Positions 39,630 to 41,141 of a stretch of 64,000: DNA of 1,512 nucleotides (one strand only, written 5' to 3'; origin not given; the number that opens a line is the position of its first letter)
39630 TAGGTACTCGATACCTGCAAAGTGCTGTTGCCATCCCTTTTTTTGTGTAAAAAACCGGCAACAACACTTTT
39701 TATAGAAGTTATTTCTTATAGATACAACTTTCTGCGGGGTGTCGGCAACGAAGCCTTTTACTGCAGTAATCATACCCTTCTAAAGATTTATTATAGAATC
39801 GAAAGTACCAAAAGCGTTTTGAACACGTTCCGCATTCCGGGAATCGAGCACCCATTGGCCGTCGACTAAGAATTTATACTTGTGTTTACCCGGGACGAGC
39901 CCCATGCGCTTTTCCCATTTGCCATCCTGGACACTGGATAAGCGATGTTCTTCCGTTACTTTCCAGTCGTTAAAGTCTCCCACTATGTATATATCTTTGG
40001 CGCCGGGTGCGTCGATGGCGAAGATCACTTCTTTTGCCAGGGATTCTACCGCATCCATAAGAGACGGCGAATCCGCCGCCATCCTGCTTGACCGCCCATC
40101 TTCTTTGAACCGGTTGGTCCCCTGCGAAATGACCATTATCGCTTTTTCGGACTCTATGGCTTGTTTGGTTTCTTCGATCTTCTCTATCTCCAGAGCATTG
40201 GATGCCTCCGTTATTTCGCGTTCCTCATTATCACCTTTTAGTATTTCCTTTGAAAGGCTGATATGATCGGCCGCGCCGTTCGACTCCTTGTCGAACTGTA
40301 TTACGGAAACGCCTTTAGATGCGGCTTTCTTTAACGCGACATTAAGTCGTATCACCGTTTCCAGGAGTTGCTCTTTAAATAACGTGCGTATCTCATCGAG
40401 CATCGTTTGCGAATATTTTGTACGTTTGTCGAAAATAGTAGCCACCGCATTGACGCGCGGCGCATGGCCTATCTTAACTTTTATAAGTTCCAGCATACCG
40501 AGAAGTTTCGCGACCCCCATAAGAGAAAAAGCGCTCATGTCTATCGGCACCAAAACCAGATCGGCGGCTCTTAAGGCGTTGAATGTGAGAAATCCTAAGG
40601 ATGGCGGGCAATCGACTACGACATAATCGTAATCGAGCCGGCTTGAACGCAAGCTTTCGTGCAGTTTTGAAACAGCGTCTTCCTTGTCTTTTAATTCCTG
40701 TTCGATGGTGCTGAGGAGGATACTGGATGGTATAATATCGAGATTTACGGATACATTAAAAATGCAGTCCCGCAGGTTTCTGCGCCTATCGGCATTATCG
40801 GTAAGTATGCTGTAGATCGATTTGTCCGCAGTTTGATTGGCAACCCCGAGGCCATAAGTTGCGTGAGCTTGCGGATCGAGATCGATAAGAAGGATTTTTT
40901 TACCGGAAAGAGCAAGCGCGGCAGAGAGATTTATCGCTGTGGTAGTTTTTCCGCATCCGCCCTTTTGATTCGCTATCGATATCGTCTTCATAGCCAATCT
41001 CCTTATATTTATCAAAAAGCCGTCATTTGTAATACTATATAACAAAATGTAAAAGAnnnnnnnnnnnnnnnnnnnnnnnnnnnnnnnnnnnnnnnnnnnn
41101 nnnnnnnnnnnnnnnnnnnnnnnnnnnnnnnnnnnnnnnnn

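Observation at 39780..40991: ParA/MinD-type ATPase fused to an AMPK-beta-like glycogen-binding domain (CBM48): candidate glycogen-granule positioning system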

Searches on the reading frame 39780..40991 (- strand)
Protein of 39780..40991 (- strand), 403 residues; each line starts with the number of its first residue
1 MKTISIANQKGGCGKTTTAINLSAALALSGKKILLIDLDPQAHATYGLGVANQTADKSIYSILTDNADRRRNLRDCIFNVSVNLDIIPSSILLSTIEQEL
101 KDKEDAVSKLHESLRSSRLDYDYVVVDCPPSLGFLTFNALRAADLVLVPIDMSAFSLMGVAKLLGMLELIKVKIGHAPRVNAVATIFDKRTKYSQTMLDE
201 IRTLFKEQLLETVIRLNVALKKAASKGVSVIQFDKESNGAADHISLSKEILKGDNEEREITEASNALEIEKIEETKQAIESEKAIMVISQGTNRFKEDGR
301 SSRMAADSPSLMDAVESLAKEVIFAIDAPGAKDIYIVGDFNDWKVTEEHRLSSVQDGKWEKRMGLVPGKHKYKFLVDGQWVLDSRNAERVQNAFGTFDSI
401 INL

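Call 3: search_protein_families(library=pfam, proteins=[window:39780-40991:-], max_evalue=1)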
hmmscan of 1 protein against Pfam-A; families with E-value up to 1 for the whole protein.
window:39780-40991:- (403 aa): 15 families
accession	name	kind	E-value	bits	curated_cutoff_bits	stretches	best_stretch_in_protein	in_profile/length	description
PF13614.12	AAA_31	-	4.4e-55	186.8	27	1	1-173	1-170/177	AAA domain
PF01656.29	CbiA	-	3.8e-21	75.8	25.4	1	4-229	1-124/125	CobQ/CobB/MinD/ParA nucleotide binding domain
PF09140.17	MipZ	-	2e-12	47.4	20.7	1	3-156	2-135/262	ATPase MipZ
PF16561.11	AMPK1_CBM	-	2.1e-11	44.3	26.8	1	330-400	10-76/85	Glycogen recognition site of AMP-activated protein kinase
PF06564.18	CBP_BcsQ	-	3.5e-09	37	21.3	1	1-157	1-154/234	Cellulose biosynthesis protein BcsQ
PF10609.15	ParA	-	5.5e-09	36.2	27.1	1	2-239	4-234/246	NUBPL iron-transfer P-loop NTPase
PF00142.24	Fer4_NifH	-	6.9e-09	36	25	1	9-47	7-45/271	4Fe-4S iron sulfur cluster binding proteins, NifH/frxC family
PF02374.21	ArsA_ATPase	-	4.1e-06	26.7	24.3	2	9-43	8-41/305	Anion-transporting ATPase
PF02922.24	CBM_48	-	1e-05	26.2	22.4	1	320-380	11-72/83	Carbohydrate-binding module 48 (Isoamylase N-terminal domain)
PF07015.17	VirC1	-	0.00053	19.8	24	1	1-39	1-39/231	VirC1 protein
PF13481.12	AAA_25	-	0.024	14.7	27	1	10-42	41-72/195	AAA domain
PF03029.23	ATP_bind_1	-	0.049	13.9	27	1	12-43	6-37/240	Conserved hypothetical ATP binding protein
PF22382.1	EndoS_helical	-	0.087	13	26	1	188-214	18-42/64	Endo-beta-N-acetylglucosaminidase, helical bundle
PF16575.11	CLP1_P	-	0.099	12.9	26.6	1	13-41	5-33/188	mRNA cleavage and polyadenylation factor CLP1 P-loop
PF22058.2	X25_BaPul_like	-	0.25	11.9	27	1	338-381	13-57/87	Pullulanase X25 domain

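Call 4: search_protein_families(library=ncbifam, proteins=[window:39780-40991:-], max_evalue=0.01)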
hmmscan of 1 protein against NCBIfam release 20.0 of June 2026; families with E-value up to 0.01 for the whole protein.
window:39780-40991:- (403 aa): 39 families (the best 25 are shown)
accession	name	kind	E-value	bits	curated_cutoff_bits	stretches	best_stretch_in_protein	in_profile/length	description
NF041546.1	ParA_partition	equivalog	2.7e-35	121.8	180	2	108-243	64-197/203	ParA family partition ATPase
TIGR03453.1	partition_RepA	equivalog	1.1e-33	116.6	348.45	1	2-232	105-352/387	plasmid partitioning protein RepA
TIGR01969.1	minD_arch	subfamily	1.8e-24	86.3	201.75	1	3-263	2-243/251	cell division ATPase MinD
NF041283.1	PrgP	equivalog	6.9e-24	84.7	400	1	3-233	4-241/297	ParA superfamily DNA segregation protein PrgP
NF010443.0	PRK13869.1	subfamily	5.3e-22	78.1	446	1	2-166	122-297/405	plasmid-partitioning protein RepA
TIGR03371.1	cellulose_yhjQ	equivalog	5.7e-21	75.1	157.85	1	1-247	1-238/246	cellulose biosynthesis protein BcsQ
NF010259.0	PRK13705.1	equivalog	2.8e-19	69.3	725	1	3-222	108-340/388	plasmid-partitioning protein SopA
TIGR01968.1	minD_bact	equivalog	2.2e-13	50.2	212.9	1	2-267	2-253/261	septum site-determining protein MinD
TIGR01007.1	eps_fam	subfamily_domain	6.8e-11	42.1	108.05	1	1-130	17-137/204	polysaccharide biosynthesis tyrosine autokinase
TIGR01287.1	nifH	equivalog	9.9e-11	41.5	394.35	1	9-78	7-74/275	nitrogenase iron protein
NF033200.1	F430_CfbC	exception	1.9e-08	34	402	1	9-51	7-49/260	Ni-sirohydrochlorin a,c-diamide reductive cyclase ATP-dependent reductase subunit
NF008967.0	PRK12313.1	equivalog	2.6e-08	32.7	577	1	319-379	37-96/633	1,4-alpha-glucan branching protein GlgB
NF009701.0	PRK13230.1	subfamily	2.9e-08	33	350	1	2-54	2-53/291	nitrogenase reductase-like protein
TIGR01281.1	DPOR_bchL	equivalog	5.3e-08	32.6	345.15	1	9-49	7-47/268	ferredoxin:protochlorophyllide reductase (ATP-dependent) iron-sulfur ATP-binding protein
NF047398.1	AAA_KGGVGR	domain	1.2e-07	32.2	90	1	2-112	3-116/190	KGGVGR-motif variant AAA ATPase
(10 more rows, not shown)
